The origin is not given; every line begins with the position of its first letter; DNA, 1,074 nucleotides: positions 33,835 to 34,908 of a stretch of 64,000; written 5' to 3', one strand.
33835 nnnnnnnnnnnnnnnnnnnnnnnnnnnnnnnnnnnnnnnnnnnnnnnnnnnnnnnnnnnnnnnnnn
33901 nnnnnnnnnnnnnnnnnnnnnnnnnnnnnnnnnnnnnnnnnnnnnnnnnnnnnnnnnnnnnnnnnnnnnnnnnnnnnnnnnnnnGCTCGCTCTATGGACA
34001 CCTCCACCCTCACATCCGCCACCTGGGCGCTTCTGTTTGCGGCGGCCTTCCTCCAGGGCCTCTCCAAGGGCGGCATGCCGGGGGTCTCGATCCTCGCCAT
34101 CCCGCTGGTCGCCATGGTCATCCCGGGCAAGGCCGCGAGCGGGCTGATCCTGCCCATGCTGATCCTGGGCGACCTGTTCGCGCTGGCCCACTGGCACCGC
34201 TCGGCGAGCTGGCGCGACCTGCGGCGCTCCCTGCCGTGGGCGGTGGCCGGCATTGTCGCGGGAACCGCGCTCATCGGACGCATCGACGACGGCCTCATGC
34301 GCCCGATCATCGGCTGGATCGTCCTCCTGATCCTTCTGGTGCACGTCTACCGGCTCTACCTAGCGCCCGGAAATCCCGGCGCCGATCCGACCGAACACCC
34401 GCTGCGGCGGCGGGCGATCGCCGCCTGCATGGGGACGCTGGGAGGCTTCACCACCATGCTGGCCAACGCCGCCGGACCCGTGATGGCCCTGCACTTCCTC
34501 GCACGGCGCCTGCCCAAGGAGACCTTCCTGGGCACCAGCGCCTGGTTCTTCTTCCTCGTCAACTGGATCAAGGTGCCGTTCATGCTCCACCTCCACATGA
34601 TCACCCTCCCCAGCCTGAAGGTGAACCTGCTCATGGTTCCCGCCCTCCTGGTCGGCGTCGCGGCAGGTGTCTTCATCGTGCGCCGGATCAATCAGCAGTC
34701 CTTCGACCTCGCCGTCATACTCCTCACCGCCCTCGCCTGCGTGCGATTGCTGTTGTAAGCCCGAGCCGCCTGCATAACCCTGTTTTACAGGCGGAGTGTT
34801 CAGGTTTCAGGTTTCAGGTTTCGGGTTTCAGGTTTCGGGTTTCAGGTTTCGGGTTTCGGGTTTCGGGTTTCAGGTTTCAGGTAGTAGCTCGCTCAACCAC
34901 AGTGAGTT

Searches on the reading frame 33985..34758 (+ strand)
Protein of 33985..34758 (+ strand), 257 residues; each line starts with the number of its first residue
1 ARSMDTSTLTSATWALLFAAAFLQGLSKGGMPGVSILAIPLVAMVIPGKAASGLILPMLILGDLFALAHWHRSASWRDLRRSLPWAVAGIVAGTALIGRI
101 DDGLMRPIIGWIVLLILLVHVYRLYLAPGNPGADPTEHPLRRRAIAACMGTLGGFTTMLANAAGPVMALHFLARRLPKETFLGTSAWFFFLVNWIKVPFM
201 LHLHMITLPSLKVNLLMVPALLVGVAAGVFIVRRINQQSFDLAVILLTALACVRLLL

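Call 9: search_protein_families(library=pfam, proteins=[window:33985-34758:+])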
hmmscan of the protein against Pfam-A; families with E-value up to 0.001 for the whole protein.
window:33985-34758:+ (257 aa): 1 family
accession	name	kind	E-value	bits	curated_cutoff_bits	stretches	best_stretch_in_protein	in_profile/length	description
PF01925.25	TauE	-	4.7e-28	98.9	32.6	1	17-255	1-237/237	Sulfite exporter TauE/SafE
